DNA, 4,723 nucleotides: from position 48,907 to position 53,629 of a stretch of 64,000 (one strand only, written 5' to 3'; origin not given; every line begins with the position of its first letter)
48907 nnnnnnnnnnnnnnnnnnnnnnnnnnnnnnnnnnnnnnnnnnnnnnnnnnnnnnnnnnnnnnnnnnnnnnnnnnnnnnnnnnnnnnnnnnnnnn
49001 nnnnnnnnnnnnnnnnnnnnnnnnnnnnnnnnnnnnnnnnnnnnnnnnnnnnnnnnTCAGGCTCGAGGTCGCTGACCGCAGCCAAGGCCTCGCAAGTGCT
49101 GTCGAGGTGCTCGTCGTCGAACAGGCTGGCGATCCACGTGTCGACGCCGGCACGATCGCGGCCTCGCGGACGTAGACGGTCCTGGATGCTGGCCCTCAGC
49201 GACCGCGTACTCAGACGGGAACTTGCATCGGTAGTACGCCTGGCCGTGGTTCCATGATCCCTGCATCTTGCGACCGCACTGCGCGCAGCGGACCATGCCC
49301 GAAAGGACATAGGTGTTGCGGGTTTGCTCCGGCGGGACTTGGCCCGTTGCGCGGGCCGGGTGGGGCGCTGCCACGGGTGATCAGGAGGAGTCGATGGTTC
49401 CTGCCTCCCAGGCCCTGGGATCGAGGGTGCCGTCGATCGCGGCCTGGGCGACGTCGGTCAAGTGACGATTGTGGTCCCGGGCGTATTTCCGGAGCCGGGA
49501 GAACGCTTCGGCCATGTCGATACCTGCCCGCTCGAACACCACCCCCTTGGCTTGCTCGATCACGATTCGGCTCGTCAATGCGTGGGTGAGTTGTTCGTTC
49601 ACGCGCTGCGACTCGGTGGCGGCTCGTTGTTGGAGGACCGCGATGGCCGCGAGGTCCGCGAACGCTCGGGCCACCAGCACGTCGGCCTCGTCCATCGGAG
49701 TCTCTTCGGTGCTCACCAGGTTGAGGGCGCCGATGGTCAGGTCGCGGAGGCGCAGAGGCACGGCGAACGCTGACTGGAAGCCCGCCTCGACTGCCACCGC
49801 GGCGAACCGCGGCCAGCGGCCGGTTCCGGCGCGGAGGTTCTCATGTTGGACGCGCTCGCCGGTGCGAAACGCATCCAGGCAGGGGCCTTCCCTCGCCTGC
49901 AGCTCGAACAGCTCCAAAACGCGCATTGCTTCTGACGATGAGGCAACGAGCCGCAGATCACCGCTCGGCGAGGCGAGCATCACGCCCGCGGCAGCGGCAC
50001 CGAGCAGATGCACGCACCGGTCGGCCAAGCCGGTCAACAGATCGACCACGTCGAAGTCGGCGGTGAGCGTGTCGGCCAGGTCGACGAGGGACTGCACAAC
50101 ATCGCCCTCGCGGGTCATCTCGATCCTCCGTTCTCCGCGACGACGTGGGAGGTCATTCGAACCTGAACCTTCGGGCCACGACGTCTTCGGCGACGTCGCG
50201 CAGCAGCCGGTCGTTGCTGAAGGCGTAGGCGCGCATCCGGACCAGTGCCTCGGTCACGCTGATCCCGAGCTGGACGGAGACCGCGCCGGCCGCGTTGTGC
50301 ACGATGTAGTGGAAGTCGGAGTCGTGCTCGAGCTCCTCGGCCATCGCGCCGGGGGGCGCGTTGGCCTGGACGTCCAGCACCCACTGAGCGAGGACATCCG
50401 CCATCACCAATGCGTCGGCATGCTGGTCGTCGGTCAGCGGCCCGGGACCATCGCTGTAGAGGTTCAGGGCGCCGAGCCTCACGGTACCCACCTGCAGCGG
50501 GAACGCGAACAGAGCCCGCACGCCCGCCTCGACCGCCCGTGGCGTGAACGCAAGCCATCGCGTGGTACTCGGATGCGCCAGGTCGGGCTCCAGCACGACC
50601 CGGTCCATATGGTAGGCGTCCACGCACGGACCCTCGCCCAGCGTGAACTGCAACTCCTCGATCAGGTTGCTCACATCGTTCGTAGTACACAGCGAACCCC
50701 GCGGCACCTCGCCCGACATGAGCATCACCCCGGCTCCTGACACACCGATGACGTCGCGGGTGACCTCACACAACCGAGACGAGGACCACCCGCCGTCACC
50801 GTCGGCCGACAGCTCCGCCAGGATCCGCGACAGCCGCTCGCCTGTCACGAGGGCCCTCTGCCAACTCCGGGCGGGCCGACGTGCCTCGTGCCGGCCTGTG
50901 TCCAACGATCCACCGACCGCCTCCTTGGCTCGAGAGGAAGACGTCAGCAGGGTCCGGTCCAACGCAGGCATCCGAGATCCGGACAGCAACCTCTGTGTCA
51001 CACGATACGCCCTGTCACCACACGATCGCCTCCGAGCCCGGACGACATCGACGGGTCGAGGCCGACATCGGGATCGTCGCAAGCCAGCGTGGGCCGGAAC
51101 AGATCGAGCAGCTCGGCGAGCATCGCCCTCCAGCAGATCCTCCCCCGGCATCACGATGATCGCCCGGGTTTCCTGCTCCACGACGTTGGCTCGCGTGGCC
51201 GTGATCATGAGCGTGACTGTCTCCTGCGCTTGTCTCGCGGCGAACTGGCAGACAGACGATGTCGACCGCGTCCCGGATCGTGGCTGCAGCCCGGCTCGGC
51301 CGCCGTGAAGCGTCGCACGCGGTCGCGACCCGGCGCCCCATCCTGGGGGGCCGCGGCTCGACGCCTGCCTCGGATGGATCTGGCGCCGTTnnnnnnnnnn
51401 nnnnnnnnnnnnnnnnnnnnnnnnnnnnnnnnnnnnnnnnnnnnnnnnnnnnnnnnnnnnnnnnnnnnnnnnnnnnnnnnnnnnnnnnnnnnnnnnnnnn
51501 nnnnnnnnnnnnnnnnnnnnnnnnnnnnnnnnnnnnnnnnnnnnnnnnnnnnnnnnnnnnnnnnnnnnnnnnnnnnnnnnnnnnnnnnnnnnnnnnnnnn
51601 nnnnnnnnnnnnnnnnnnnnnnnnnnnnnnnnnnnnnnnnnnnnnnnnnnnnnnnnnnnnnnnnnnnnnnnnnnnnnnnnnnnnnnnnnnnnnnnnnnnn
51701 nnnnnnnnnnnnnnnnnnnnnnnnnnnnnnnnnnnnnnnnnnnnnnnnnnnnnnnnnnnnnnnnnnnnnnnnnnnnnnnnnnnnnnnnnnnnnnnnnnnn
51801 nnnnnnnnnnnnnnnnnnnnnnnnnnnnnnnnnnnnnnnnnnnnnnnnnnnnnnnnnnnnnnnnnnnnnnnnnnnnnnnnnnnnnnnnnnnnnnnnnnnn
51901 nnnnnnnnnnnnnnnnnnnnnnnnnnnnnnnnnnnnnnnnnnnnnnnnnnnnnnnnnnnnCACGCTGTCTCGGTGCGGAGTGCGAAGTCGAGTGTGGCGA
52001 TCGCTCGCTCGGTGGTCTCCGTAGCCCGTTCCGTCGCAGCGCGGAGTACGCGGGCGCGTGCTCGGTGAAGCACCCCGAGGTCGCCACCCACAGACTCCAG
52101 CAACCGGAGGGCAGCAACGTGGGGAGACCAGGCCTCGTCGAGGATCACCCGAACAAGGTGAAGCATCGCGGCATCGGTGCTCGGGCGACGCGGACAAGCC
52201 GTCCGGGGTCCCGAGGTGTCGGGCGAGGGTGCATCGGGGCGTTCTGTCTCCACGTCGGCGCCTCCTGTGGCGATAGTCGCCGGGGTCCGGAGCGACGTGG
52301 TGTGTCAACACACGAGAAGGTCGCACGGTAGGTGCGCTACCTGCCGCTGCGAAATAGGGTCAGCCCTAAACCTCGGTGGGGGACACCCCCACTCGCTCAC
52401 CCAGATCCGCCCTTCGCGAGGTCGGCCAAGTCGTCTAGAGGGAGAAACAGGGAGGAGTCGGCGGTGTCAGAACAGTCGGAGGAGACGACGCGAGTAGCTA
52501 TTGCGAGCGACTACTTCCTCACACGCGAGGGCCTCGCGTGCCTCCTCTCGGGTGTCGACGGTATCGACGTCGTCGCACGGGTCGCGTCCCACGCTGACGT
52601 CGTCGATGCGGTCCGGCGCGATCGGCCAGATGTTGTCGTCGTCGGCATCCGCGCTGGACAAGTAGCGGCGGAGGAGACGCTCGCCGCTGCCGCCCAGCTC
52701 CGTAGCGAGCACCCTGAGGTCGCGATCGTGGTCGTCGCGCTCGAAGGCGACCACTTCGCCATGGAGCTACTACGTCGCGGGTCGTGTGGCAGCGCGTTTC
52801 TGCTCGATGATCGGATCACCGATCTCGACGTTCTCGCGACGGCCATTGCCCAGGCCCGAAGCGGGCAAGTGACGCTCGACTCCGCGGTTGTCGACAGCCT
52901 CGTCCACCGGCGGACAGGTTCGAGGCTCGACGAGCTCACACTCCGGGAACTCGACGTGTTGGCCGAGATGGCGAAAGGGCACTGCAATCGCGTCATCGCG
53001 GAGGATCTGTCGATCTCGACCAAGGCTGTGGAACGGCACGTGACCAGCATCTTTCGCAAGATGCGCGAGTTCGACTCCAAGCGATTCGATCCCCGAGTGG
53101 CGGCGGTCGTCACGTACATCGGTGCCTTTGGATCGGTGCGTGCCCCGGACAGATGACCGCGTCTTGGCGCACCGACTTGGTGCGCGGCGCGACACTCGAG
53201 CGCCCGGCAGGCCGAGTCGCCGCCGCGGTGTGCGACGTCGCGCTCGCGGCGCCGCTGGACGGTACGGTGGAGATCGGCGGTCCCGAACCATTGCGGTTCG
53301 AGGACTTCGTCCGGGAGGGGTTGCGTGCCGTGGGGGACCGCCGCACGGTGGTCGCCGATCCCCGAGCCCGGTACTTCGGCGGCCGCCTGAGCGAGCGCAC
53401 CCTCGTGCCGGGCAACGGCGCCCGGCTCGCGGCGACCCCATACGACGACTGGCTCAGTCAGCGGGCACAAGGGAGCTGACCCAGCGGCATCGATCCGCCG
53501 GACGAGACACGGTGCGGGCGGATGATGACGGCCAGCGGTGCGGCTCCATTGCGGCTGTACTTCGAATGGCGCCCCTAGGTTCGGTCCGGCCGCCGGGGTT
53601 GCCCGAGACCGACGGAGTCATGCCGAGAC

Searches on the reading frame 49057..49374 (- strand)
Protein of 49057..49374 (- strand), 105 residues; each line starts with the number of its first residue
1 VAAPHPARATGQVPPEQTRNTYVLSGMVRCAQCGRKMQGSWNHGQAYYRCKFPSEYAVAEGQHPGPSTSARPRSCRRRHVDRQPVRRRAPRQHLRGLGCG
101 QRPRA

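Call 6: search_protein_families(library=pfam, proteins=[window:49057-49374:-], max_evalue=0.01)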
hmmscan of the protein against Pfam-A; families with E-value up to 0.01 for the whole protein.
window:49057-49374:- (105 aa): 1 family
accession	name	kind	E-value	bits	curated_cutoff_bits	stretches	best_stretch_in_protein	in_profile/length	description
PF13408.12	Zn_ribbon_recom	-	1.4e-07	32.2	25.3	1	24-53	2-32/58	Recombinase zinc beta ribbon domain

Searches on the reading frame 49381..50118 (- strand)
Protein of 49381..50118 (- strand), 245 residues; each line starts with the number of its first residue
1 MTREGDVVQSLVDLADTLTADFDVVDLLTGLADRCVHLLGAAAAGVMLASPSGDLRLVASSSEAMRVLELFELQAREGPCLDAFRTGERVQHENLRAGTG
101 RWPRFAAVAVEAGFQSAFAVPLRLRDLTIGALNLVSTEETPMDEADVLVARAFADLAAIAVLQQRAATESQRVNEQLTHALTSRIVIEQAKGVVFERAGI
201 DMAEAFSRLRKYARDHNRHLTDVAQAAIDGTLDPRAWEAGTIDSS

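Call 6: search_protein_families(library=pfam, proteins=[window:49381-50118:-], max_evalue=0.01)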
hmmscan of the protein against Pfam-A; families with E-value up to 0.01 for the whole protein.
window:49381-50118:- (245 aa): 5 families
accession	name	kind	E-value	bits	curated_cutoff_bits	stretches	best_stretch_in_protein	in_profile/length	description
PF03861.19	ANTAR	-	1.5e-17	63.6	27.3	1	175-226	1-52/54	ANTAR domain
PF13185.12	GAF_2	-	1.8e-17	64.2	28.6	1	24-161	4-135/136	GAF domain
PF01590.32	GAF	-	3.9e-12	47.3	22.4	1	25-161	3-133/133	GAF domain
PF13492.12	GAF_3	-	2.8e-08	34.6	27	1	26-161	4-127/129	GAF domain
PF03472.21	Autoind_bind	-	0.007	16.3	23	0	104-163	89-147/149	Autoinducer binding domain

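Call 91: search_protein_families(library=ncbifam, proteins=[window:49381-50118:-], max_evalue=0.001)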
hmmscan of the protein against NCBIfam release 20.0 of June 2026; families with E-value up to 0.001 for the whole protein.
window:49381-50118:- (245 aa): 1 family
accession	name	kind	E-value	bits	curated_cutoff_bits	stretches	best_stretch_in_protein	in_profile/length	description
NF011958.0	PRK15429.1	equivalog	0.0003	19.5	830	1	9-193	12-197/692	formate hydrogenlyase transcriptional activator FlhA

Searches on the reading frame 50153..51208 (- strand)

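Call 6: search_protein_families(library=pfam, proteins=[window:50153-51208:-], max_evalue=0.01)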
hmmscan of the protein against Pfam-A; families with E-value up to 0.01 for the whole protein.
window:50153-51208:- (351 aa): 3 families
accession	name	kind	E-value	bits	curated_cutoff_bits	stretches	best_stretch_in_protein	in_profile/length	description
PF13185.12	GAF_2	-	3.4e-07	31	28.6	1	145-265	10-122/136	GAF domain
PF01590.32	GAF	-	0.00011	23.2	22.4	1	145-274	8-130/133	GAF domain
PF03861.19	ANTAR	-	0.00016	21.8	27.3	1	301-344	11-54/54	ANTAR domain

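Call 91: search_protein_families(library=ncbifam, proteins=[window:50153-51208:-], max_evalue=0.001)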
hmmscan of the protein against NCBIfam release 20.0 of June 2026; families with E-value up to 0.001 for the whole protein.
window:50153-51208:- (351 aa): 0 families

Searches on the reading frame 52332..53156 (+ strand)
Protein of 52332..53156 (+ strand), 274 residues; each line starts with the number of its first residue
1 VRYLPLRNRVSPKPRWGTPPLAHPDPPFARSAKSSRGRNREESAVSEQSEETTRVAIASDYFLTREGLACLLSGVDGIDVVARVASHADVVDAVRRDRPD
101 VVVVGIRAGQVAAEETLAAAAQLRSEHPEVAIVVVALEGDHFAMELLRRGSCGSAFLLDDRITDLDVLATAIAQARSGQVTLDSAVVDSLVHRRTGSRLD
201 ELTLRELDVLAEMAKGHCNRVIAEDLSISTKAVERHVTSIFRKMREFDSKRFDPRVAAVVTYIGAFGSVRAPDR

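Call 6: search_protein_families(library=pfam, proteins=[window:52332-53156:+], max_evalue=0.01)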
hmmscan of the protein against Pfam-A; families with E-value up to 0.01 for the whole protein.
window:52332-53156:+ (274 aa): 4 families
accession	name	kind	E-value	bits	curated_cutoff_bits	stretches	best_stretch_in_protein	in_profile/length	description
PF00196.25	GerE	-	2.8e-12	46.5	23.5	1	201-245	2-46/57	Bacterial regulatory proteins, luxR family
PF00072.30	Response_reg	-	0.00022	21.8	30.2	1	55-143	1-85/111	Response regulator receiver domain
PF09363.15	XFP_C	-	0.00039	20.4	23.4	1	95-136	31-70/202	XFP C-terminal domain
PF02310.24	B12-binding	-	0.003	17.8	32.1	1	82-134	36-86/121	B12 binding domain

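Call 91: search_protein_families(library=ncbifam, proteins=[window:52332-53156:+], max_evalue=0.001)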
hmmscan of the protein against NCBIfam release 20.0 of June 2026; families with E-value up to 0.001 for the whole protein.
window:52332-53156:+ (274 aa): 21 families
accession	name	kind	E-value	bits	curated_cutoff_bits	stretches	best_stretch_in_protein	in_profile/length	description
NF047785.1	respo_reg_MadR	equivalog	1.6e-22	79.9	300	1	54-245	2-192/209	MadR family response regulator transcription factor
NF052445.1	RespRegMctR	equivalog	4.4e-22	78.5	300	1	54-244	3-187/205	two-component system response regulator MctR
NF011896.0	PRK15369.1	equivalog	5.1e-20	72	242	1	53-245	4-193/211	two component system response regulator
NF007935.0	PRK10651.1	equivalog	6.5e-20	71.2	250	1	49-245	3-199/216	two-component system response regulator NarL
NF007708.0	PRK10403.1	equivalog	1.7e-16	60.3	343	1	53-263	7-209/215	nitrate/nitrite response regulator protein NarP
NF006900.1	PRK09390.1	equivalog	1.2e-12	47.8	255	1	53-245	5-186/203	response regulator FixJ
NF007018.1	PRK09483.1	equivalog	1.8e-11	44.1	280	1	55-244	4-191/217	UvrY/SirA/GacA family response regulator transcription factor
NF007419.0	PRK09958.1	equivalog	4.4e-11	42.8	251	1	57-244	5-186/204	acid-sensing system DNA-binding response regulator EvgA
NF041830.1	RR_TF_ErdR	exception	1.5e-08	34.6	390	1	55-244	4-193/213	response regulator transcription factor ErdR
NF040749.1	tetrathio_RR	equivalog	2.4e-08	33.9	290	1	94-245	39-177/191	tetrathionate respiration response regulator TtrR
NF007685.0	PRK10360.1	equivalog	1.6e-07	31.3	258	1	54-244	3-180/196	response regulator transcription factor UhpA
NF052366.1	photon_PedR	equivalog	5.4e-07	29.7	120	1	201-245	2-46/74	photosynthetic electron transport-dependent transcriptional regulator PedR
NF008677.0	PRK11697.1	equivalog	1.9e-06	27.4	246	1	54-119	3-68/238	two-component system response regulator BtsR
NF007403.0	PRK09935.1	equivalog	3.4e-06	26.8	271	1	54-244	5-192/210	fimbria biosynthesis transcriptional regulator FimZ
NF007505.1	PRK10100.1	equivalog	4e-06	26.7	250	1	171-244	109-187/204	biofilm master transcriptional regulator CsgD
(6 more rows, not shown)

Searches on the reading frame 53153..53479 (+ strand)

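Call 6: search_protein_families(library=pfam, proteins=[window:53153-53479:+], max_evalue=0.01)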
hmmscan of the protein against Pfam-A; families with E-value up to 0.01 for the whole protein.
window:53153-53479:+ (108 aa): 1 family
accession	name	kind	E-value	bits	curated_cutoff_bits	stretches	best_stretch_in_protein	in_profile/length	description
PF07896.17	DUF1674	-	0.0083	16.9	23.5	0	38-57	24-46/50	Protein of unknown function (DUF1674)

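Call 91: search_protein_families(library=ncbifam, proteins=[window:53153-53479:+], max_evalue=0.001)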
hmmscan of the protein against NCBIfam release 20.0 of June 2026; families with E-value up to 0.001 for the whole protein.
window:53153-53479:+ (108 aa): 0 families
